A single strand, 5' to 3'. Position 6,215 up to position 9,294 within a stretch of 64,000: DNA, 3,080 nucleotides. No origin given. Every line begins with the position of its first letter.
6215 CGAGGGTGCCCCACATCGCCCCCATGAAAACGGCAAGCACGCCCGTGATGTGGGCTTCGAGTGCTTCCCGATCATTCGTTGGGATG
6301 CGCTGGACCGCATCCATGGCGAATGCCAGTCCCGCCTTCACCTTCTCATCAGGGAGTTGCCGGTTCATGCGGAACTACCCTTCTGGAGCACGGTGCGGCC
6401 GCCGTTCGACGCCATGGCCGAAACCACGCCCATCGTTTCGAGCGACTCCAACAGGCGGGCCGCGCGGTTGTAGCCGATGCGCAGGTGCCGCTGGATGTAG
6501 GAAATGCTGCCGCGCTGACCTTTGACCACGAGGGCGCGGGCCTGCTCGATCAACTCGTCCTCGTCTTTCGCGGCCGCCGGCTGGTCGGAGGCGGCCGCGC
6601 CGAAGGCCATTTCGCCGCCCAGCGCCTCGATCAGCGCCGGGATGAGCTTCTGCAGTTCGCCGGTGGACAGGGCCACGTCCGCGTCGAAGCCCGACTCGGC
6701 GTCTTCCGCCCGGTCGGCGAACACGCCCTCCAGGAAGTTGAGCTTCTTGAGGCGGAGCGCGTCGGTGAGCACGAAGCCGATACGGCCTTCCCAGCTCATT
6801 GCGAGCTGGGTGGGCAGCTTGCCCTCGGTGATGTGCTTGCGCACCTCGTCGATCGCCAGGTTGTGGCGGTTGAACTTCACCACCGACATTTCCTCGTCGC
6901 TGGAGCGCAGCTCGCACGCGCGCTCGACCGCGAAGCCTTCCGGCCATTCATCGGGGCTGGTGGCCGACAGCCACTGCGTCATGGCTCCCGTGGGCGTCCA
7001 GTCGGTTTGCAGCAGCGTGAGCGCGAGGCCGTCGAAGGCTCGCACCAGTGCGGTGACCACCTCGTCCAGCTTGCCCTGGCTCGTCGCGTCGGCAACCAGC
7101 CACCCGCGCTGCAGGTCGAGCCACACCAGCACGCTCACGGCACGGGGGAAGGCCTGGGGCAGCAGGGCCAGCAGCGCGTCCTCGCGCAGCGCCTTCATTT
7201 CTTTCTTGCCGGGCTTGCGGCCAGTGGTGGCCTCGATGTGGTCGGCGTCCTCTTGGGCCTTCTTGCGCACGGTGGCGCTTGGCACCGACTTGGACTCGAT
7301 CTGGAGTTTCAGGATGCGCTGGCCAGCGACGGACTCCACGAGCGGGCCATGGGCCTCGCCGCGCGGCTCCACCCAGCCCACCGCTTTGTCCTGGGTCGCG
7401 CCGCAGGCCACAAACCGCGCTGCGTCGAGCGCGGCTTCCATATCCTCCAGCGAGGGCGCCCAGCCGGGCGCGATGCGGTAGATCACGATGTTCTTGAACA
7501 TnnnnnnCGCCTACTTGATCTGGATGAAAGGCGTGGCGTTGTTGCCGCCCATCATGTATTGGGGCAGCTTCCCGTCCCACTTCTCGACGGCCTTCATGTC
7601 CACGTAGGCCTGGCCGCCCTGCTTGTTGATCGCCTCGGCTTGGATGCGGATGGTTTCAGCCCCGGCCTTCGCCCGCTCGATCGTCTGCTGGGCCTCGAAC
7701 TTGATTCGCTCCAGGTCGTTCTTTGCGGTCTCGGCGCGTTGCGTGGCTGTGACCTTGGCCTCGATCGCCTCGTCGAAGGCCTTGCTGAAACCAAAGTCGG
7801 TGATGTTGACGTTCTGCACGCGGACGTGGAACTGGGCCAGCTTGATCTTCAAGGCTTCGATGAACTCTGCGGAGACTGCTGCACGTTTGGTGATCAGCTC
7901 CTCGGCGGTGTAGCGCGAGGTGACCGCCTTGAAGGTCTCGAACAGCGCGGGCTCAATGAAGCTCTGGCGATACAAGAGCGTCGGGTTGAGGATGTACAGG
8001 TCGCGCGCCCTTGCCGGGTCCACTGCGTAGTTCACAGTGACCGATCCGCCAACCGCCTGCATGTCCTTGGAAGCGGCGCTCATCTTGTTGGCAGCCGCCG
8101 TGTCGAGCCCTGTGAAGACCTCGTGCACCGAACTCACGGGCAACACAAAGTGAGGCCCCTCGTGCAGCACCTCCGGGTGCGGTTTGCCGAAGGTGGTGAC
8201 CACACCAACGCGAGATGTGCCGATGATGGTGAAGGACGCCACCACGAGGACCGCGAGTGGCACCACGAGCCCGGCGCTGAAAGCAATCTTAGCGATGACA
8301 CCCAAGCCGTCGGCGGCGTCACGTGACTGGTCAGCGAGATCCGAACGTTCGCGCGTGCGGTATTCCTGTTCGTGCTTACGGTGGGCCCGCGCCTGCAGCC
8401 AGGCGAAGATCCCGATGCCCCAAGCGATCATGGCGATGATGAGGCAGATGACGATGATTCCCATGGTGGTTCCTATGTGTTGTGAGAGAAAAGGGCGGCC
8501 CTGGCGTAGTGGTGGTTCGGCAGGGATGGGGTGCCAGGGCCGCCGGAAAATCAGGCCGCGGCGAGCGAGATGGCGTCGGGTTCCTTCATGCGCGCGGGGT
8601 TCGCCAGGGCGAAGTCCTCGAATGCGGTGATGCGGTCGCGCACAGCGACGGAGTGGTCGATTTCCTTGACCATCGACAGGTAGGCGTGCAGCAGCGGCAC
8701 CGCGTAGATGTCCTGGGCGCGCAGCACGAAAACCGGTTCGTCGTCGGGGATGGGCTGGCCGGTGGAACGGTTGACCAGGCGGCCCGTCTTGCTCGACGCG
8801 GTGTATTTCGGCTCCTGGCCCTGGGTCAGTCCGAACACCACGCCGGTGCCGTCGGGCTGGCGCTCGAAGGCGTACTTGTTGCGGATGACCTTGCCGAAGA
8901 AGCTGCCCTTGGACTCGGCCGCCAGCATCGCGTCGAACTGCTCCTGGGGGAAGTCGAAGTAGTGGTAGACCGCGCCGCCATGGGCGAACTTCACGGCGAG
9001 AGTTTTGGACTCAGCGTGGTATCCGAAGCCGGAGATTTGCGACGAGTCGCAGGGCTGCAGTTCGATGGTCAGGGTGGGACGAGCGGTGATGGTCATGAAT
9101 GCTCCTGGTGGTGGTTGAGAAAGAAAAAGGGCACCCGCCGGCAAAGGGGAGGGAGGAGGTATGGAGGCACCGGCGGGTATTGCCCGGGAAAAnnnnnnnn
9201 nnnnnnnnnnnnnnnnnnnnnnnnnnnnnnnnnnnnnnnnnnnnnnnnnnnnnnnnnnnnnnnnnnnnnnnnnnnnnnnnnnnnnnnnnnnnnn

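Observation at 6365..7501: RdgC homolog fused to an FtsK-gamma (KOPS/XerD-binding) winged-helix domain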

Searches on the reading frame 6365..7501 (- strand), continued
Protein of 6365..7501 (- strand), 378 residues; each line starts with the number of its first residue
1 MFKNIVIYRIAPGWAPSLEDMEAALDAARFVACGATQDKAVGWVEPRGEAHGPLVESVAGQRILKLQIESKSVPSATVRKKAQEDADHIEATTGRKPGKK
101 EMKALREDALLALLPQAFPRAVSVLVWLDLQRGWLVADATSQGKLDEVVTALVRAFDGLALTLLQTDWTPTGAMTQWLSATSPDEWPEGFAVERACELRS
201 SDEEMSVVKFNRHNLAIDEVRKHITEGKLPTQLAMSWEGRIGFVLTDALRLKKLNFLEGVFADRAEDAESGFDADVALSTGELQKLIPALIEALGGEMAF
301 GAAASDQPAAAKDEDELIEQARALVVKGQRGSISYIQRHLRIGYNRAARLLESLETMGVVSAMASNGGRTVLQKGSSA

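Call 59: search_protein_families(library=ncbifam, proteins=[window:6365-7501:-, P0007, L005:5995-7215:+], max_evalue=0.001)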
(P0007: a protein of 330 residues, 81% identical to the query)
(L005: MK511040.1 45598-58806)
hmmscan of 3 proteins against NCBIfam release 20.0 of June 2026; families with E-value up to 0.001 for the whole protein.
window:6365-7501:- (378 aa): 7 families
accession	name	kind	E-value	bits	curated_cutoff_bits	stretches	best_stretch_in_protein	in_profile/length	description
NF001463.0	PRK00321.1-4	subfamily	1.6e-113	379.1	324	1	1-307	2-307/311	recombination-associated protein RdgC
NF001464.0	PRK00321.1-5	subfamily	2.1e-73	247.3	227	1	2-298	3-300/307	recombination-associated protein RdgC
NF001462.0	PRK00321.1-3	equivalog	2e-60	204.5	330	1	2-297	4-300/304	recombination-associated protein RdgC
NF001460.0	PRK00321.1-1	equivalog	1.3e-50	172.5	501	1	2-298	4-301/303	recombination-associated protein RdgC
NF001461.0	PRK00321.1-2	equivalog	7.4e-47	160.2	470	1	2-297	3-300/306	recombination-associated protein RdgC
NF001465.0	PRK00321.1-6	subfamily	2.1e-36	125.6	489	1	2-292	3-293/302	recombination-associated protein RdgC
NF007615.0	PRK10263.1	equivalog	5.8e-13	47.5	1566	1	311-373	1288-1350/1355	DNA translocase FtsK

P0007 (330 aa): 6 families
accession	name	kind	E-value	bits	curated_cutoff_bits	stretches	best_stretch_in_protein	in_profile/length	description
NF001463.0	PRK00321.1-4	subfamily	5.3e-120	400.4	324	1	1-304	2-304/311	recombination-associated protein RdgC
NF001464.0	PRK00321.1-5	subfamily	4.5e-79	265.9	227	1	2-298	3-300/307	recombination-associated protein RdgC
NF001462.0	PRK00321.1-3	equivalog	6.1e-67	225.9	330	1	2-297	4-300/304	recombination-associated protein RdgC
NF001460.0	PRK00321.1-1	equivalog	6.9e-53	180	501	1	2-298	4-301/303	recombination-associated protein RdgC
NF001461.0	PRK00321.1-2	equivalog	1.5e-47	162.5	470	1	2-297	3-300/306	recombination-associated protein RdgC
NF001465.0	PRK00321.1-6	subfamily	9.8e-40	136.5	489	1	2-290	3-291/302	recombination-associated protein RdgC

L005:5995-7215:+ (406 aa): 7 families
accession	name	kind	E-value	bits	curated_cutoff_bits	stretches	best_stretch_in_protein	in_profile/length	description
NF001461.0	PRK00321.1-2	equivalog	2.8e-159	529.4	470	1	1-306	1-306/306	recombination-associated protein RdgC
NF001464.0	PRK00321.1-5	subfamily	4.3e-104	348.1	227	1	1-301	1-300/307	recombination-associated protein RdgC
NF001462.0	PRK00321.1-3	equivalog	6.5e-96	321.1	330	1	1-301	2-301/304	recombination-associated protein RdgC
NF001460.0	PRK00321.1-1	equivalog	2.9e-81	273.1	501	1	1-300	2-300/303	recombination-associated protein RdgC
NF001463.0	PRK00321.1-4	subfamily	1.2e-73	248.2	324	1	1-301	1-298/311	recombination-associated protein RdgC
NF001465.0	PRK00321.1-6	subfamily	1.6e-58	198.3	489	1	1-290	1-288/302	recombination-associated protein RdgC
NF007615.0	PRK10263.1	equivalog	2.7e-13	48.5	1566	1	349-406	1293-1350/1355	DNA translocase FtsK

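Call 64: search_protein_representatives(alignment_id=A2)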
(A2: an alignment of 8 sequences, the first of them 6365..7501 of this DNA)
Query: 8 sequences, 383 profile positions. Proteins with E-value up to 0.001 (for the whole library): 23818; up to 1e-10: 6746; up to 1e-30: 1374. The best 150 are listed.
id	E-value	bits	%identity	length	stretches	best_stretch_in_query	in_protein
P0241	1.7e-160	550.6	-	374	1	1-379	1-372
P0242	2.1e-140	484.5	-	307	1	1-300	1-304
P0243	2.1e-136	471.3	-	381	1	1-379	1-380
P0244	6.4e-131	453.3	-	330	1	1-310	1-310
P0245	2.8e-130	451.2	-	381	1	2-380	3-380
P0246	4.1e-124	430.9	-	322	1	7-319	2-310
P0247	1.0e-121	422.9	-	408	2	5-312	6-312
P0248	1.4e-121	422.5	-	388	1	1-380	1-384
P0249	2.4e-119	415.2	-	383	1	1-379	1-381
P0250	6.1e-119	413.8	-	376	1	1-379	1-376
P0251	2.8e-118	411.7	-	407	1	1-380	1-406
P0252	1.2e-115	403.0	-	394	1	1-381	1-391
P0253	1.5e-114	399.3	-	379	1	1-382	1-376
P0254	4.3e-113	394.6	-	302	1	1-298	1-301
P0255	6.8e-113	393.9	-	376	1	1-378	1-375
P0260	6.8e-108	377.5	-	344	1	1-314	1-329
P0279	1.1e-95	337.3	-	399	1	1-319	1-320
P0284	3.8e-92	325.6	-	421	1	1-311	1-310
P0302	6.0e-88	311.8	-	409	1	1-310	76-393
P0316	4.3e-85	302.4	-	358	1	1-328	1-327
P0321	3.9e-84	299.3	-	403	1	1-307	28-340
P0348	7.4e-80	285.2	-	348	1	1-320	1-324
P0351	1.5e-79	284.2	-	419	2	1-256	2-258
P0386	5.6e-76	272.4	-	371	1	1-302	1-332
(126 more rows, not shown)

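Call 65: predict_structure(alignment_id=A3)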
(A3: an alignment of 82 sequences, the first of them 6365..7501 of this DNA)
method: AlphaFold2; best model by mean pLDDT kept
length: 378 residues; sequences in the alignment: 82
mean_pLDDT: 83.8   pTM: 0.67
mean pLDDT of the five models: 83.8, 81.3, 81.1, 81.0, 79.2
residues with pLDDT >= 90: 194; 70-90: 133; 50-70: 23; < 50: 28
segments of 3 or more residues with pLDDT < 50: 261-272, 301-312, 376-378
pLDDT, mean of each block of 10 residues (from residue 1): 87 92 95 91 87 85 93 93 93 91 93 91 92 90 93 94 92 91 82 85 76 71 88 88 90 72 43 51 87 86 37 75 90 90 90 92 82 62
secondary structure, 60 per line:
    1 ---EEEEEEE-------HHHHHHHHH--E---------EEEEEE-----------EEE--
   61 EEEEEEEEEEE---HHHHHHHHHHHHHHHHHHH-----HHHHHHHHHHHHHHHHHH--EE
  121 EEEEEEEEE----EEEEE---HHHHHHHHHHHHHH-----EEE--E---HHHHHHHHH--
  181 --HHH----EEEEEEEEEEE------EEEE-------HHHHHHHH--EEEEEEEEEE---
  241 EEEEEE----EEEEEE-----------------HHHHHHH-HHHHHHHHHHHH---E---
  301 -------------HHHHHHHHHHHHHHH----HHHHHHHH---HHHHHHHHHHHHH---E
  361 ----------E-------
elements in order: E4-10 H18-26 E39-44 E56-58 E61-71 H75-93 H99-116 E119-129 E134-138 H142-155 E161-163 H170-178 E190-200 E207-210 H218-225 E228-237 E241-246 E251-256 H274-280 H282-293 H314-328 H333-340 H344-356

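Call 66: search_protein_families(library=pfam, proteins=[P0279, P0284, P0321, P0386, P0316, P0302, P0247, P0351, P0260, P0348], max_evalue=0.001)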
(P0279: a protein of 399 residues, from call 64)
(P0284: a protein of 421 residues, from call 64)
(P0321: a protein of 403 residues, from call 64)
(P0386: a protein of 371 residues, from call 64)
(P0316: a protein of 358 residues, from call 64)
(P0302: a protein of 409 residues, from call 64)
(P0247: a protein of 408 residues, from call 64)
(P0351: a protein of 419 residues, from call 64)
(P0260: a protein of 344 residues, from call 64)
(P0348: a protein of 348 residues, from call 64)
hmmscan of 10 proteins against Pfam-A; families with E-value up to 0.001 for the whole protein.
P0279 (399 aa): 1 family
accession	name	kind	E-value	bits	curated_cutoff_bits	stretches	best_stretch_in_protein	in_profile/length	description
PF04381.17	RdgC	-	2.5e-97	326.2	25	1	2-298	3-298/298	Putative exonuclease, RdgC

P0284 (421 aa): 1 family
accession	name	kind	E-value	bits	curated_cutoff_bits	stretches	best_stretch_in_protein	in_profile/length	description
PF04381.17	RdgC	-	3.1e-94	316.1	25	1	2-295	3-297/298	Putative exonuclease, RdgC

P0321 (403 aa): 1 family
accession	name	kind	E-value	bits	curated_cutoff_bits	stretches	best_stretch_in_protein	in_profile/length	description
PF04381.17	RdgC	-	4.6e-91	305.6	25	1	29-330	3-298/298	Putative exonuclease, RdgC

P0386 (371 aa): 1 family
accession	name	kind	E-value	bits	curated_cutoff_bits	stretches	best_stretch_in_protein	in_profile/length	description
PF04381.17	RdgC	-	3.7e-82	276.4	25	1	2-327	3-298/298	Putative exonuclease, RdgC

P0316 (358 aa): 1 family
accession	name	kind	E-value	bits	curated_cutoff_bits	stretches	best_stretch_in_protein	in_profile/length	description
PF04381.17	RdgC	-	2.6e-80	270.4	25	1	2-290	3-297/298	Putative exonuclease, RdgC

P0302 (409 aa): 1 family
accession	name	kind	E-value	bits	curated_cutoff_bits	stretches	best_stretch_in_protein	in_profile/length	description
PF04381.17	RdgC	-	8.6e-96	321.2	25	1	76-380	2-298/298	Putative exonuclease, RdgC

P0247 (408 aa): 2 families
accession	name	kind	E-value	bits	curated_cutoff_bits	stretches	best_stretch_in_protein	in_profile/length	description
PF04381.17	RdgC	-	1.7e-94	316.9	25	1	4-297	4-298/298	Putative exonuclease, RdgC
PF09397.16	FtsK_gamma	-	4.7e-24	84.3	30.6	1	350-407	4-61/63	Ftsk gamma domain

P0351 (419 aa): 2 families
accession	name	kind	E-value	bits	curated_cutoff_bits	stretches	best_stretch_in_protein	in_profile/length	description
PF04381.17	RdgC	-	6.2e-75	252.7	25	1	1-258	1-253/298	Putative exonuclease, RdgC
PF09397.16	FtsK_gamma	-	1.8e-24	85.7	30.6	1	355-414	2-61/63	Ftsk gamma domain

P0260 (344 aa): 1 family
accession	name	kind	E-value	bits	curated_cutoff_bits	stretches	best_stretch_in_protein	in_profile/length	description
PF04381.17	RdgC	-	3.9e-102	342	25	1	2-312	3-298/298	Putative exonuclease, RdgC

P0348 (348 aa): 1 family
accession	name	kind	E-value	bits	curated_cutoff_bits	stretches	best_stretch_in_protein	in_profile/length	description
PF04381.17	RdgC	-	7.5e-75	252.4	25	1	2-301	3-298/298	Putative exonuclease, RdgC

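Call 69: fold_search(model_id=the predicted structure, library=pdb)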
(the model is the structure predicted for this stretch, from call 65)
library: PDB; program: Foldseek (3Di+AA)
matches with E <= 10: 1276; with E <= 0.001: 16
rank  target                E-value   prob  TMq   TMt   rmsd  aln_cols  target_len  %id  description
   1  2owl_B                1.1e-28  1.00  0.70  0.87   3.2       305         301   32  Crystal structure of E. coli RdgC (released 2007-03-20)
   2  2owl_A                1.3e-28  1.00  0.72  0.89   2.6       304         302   32  Crystal structure of E. coli RdgC (released 2007-03-20)
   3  2owy_A                2.0e-28  1.00  0.72  0.88   2.8       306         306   31  The recombination-associated protein RdgC adopts a novel toroidal architecture for DNA binding (released 2007-11-20)
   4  2ve8_A                2.3e-05  1.00  0.17  0.88   1.9        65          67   45  Xray structure of FtsK gamma domain (P. aeruginosa) (released 2008-09-09)
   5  2ve9_F                2.4e-05  1.00  0.16  0.94   1.4        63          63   46  Xray structure of KOPS bound gamma domain of FtsK (P. aeruginosa) (released 2008-09-09)
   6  2ve9_B                3.6e-05  1.00  0.16  0.95   0.9        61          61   48  Xray structure of KOPS bound gamma domain of FtsK (P. aeruginosa) (released 2008-09-09)
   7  2ve8_B                3.6e-05  1.00  0.17  0.91   1.9        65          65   45  Xray structure of FtsK gamma domain (P. aeruginosa) (released 2008-09-09)
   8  2ve9_A                3.8e-05  1.00  0.16  0.95   1.0        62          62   47  Xray structure of KOPS bound gamma domain of FtsK (P. aeruginosa) (released 2008-09-09)
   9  2ve8_D                4.1e-05  1.00  0.17  0.88   1.4        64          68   45  Xray structure of FtsK gamma domain (P. aeruginosa) (released 2008-09-09)
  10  2ve8_G                5.1e-05  1.00  0.15  0.92   0.9        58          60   50  Xray structure of FtsK gamma domain (P. aeruginosa) (released 2008-09-09)
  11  2ve8_E                5.1e-05  1.00  0.16  0.87   1.0        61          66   48  Xray structure of FtsK gamma domain (P. aeruginosa) (released 2008-09-09)
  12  2ve8_H                8.0e-05  1.00  0.16  0.93   0.8        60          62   48  Xray structure of FtsK gamma domain (P. aeruginosa) (released 2008-09-09)
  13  2ve8_F                8.5e-05  1.00  0.16  0.89   1.0        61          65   48  Xray structure of FtsK gamma domain (P. aeruginosa) (released 2008-09-09)
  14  2j5p_MODEL_1_A        1.7e-04  1.00  0.16  0.79   1.6        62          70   47  E. coli FtsK gamma domain (released 2006-10-04)
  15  2ve8_C                1.9e-04  1.00  0.16  0.89   1.9        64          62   44  Xray structure of FtsK gamma domain (P. aeruginosa) (released 2008-09-09)
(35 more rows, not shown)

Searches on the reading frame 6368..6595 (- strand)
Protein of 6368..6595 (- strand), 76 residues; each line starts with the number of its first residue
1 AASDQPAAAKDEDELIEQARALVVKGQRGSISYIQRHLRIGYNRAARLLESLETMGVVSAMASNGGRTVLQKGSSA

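Call 19: find_homologous_proteins(query=window:6368-6595:-, max_evalue=0.00001)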
Query seq(76 aa) (76 aa): 654 proteins with E <= 0.00001 among 661 candidates; the best 120 are listed.
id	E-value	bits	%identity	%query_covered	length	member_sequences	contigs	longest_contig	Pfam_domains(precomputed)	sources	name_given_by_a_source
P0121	1.7e-16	77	65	79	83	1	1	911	PF09397.17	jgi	jgi:S-DNA-T family DNA segregation ATPase FtsK/SpoIIIE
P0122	4.8e-16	76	62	86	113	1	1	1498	PF09397.17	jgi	jgi:S-DNA-T family DNA segregation ATPase FtsK/SpoIIIE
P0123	6.1e-16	75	67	76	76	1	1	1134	PF09397.17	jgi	jgi:S-DNA-T family DNA segregation ATPase FtsK/SpoIIIE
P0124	6.4e-16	75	55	93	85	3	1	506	PF09397.17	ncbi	ncbi:MAG: DNA translocase FtsK, partial [Polynucleobacter victoriensis]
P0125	6.5e-16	75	63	84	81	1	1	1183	PF09397.17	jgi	jgi:S-DNA-T family DNA segregation ATPase FtsK/SpoIIIE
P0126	7.2e-16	75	67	76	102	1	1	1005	PF09397.17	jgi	jgi:S-DNA-T family DNA segregation ATPase FtsK/SpoIIIE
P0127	8.8e-16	75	66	84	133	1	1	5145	PF09397.17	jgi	jgi:DNA segregation ATPase FtsK/SpoIIIE, S-DNA-T family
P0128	9.2e-16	75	69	76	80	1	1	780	PF09397.17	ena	-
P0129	9.2e-16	75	62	79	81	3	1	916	PF09397.17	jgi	jgi:S-DNA-T family DNA segregation ATPase FtsK/SpoIIIE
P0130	1.0e-15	75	63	88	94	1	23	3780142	PF09397.17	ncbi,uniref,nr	ncbi:DNA translocase FtsK [Burkholderia cenocepacia]|uniref:DNA translocase FtsK n=1 Tax=Burkholderi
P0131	1.1e-15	75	60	86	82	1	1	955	PF09397.17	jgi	jgi:S-DNA-T family DNA segregation ATPase FtsK/SpoIIIE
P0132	1.6e-15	74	66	76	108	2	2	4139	PF09397.17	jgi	-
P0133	2.0e-15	74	64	76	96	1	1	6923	PF09397.17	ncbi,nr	ncbi:MAG TPA: DNA translocase FtsK, partial [Paraburkholderia sp.]|nr:DNA translocase FtsK [Paraburk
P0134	2.2e-15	74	63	79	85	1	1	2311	PF09397.17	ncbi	ncbi:DNA translocase FtsK, partial [Undibacterium luofuense]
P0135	2.4e-15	73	63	82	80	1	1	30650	PF09397.17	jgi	jgi:S-DNA-T family DNA segregation ATPase FtsK/SpoIIIE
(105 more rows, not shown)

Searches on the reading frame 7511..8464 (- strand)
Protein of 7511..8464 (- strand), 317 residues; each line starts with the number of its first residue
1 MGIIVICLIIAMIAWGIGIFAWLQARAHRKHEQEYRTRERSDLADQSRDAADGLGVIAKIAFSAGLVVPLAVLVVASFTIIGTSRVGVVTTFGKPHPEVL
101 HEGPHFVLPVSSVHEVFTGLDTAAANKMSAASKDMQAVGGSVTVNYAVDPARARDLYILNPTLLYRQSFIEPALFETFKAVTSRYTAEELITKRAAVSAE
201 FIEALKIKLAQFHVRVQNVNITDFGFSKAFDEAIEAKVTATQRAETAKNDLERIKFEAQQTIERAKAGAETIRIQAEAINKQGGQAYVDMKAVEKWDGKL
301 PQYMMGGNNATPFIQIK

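Call 10: search_protein_families(library=pfam, proteins=[window:7511-8464:-], max_evalue=0.001)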
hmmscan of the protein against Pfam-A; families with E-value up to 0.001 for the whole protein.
window:7511-8464:- (317 aa): 1 family
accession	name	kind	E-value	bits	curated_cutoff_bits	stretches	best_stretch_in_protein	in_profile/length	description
PF01145.31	Band_7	-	1.5e-28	100.4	23.6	1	80-255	2-166/176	SPFH domain / Band 7 family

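Call 11: search_protein_families(library=phrogs, proteins=[window:7511-8464:-], max_evalue=0.00001)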
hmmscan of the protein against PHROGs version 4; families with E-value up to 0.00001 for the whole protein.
window:7511-8464:- (317 aa): 2 families
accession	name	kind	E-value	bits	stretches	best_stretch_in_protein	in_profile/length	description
phrog_200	-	other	3.5e-47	162.3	1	59-316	82-359/379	lipoprotein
phrog_38808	-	unknown function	2.9e-12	47.7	1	263-317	17-68/68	-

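Call 58: search_protein_families(library=padloc, proteins=[window:7511-8464:-], max_evalue=0.001)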
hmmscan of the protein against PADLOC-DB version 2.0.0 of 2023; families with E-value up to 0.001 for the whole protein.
window:7511-8464:- (317 aa): 0 families

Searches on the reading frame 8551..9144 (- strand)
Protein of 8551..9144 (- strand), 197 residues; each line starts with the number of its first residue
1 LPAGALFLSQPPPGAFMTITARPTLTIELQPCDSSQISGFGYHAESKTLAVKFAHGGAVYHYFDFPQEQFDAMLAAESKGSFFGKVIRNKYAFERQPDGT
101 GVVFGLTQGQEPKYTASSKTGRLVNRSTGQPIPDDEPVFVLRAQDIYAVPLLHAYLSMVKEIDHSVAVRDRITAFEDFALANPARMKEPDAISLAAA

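Call 10: search_protein_families(library=pfam, proteins=[window:8551-9144:-], max_evalue=0.001)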
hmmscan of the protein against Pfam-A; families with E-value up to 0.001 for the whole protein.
window:8551-9144:- (197 aa): 1 family
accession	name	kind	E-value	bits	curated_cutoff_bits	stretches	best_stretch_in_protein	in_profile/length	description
PF13619.11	KTSC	-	2.3e-19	69.3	25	1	33-91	1-58/58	KTSC domain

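Call 11: search_protein_families(library=phrogs, proteins=[window:8551-9144:-], max_evalue=0.00001)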
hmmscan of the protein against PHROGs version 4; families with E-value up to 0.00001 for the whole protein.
window:8551-9144:- (197 aa): 2 families
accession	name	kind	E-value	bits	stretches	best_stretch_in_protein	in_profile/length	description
phrog_3292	-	unknown function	2.7e-13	50.9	1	26-93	107-173/436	-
phrog_8113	-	unknown function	1.7e-11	45.5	1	30-103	15-87/144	-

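Call 58: search_protein_families(library=padloc, proteins=[window:8551-9144:-], max_evalue=0.001)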
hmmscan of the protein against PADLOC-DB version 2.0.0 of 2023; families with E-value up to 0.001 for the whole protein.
window:8551-9144:- (197 aa): 0 families
